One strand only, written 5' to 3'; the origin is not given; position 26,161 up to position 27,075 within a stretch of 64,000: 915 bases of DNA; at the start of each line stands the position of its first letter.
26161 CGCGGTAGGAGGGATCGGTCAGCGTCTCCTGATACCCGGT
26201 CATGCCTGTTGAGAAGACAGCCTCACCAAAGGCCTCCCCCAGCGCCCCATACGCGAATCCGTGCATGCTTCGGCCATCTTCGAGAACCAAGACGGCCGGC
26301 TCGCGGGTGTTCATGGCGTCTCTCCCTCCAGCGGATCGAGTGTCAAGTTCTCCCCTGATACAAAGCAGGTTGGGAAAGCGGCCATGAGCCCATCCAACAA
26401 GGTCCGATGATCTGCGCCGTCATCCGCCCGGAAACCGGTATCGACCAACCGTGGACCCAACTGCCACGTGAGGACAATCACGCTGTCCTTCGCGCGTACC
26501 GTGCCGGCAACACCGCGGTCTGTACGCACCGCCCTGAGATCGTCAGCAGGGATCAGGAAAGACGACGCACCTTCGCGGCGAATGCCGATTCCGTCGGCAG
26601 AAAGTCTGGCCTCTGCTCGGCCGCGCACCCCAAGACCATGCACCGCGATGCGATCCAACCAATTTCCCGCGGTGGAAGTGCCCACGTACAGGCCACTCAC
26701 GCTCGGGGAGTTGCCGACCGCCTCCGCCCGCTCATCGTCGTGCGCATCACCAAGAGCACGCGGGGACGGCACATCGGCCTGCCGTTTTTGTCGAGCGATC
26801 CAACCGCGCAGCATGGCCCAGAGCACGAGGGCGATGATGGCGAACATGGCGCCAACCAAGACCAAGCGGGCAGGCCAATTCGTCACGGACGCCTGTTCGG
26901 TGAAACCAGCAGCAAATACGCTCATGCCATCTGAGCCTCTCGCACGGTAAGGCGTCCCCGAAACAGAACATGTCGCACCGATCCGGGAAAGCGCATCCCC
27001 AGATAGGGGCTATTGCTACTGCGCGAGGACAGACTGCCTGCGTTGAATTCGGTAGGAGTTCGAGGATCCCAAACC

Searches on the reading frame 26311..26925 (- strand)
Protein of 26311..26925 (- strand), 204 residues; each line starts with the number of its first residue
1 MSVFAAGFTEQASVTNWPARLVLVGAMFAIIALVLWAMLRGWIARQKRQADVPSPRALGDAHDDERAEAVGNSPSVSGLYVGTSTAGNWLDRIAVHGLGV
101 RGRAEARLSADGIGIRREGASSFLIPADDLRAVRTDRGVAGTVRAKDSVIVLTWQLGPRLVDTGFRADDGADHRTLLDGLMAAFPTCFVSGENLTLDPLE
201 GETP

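Call 21: find_encoding_contigs(protein=window:26311-26925:-, flank=10000, max_places=10)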
Protein window:26311-26925:- (204 aa): 5 contigs read that carry it; 5 places shown.
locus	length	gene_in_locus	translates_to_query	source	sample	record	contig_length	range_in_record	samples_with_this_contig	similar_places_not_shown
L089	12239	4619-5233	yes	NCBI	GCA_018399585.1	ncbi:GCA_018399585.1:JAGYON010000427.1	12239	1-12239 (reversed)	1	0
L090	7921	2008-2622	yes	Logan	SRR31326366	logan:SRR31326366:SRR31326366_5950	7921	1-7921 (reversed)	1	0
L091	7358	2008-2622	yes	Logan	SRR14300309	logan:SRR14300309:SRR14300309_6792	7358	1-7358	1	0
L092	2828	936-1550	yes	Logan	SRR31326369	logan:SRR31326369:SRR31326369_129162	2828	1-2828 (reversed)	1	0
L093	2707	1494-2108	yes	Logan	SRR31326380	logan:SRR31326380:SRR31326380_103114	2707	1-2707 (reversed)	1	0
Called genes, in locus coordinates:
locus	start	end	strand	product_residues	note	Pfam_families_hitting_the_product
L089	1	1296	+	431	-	?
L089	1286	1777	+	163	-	PF08670:MEKHLA, PF08448:PAS_4 (faint)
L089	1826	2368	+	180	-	PF00156:Pribosyltran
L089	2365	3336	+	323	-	PF02729:OTCace_N, PF00185:OTCace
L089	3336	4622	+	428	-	PF07969:Amidohydro_3 (faint), PF01979:Amidohydro_1, PF12890:DHOase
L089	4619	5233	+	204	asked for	PF25362:bPH_11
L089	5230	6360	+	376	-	PF00988:CPSase_sm_chain, PF00117:GATase, PF07722:Peptidase_C26 (weak)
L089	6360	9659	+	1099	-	PF25596:CPSase_L_D1, PF02222:ATP-grasp (faint), PF02786:CPSase_L_D2, PF07478:Dala_Dala_lig_C (faint), PF02787:CPSase_L_D3, PF25596:CPSase_L_D1, PF02786:CPSase_L_D2, PF02142:MGS, +1 more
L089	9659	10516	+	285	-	PF00175:NAD_binding_1 (weak), PF10418:DHODB_Fe-S_bind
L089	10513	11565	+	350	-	PF01180:DHO_dh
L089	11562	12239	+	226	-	?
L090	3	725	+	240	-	?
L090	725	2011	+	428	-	PF07969:Amidohydro_3 (faint), PF01979:Amidohydro_1, PF12890:DHOase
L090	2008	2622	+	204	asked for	PF25362:bPH_11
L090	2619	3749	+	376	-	PF00988:CPSase_sm_chain, PF00117:GATase, PF07722:Peptidase_C26 (weak)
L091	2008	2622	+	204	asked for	PF25362:bPH_11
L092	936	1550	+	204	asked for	PF25362:bPH_11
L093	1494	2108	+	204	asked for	PF25362:bPH_11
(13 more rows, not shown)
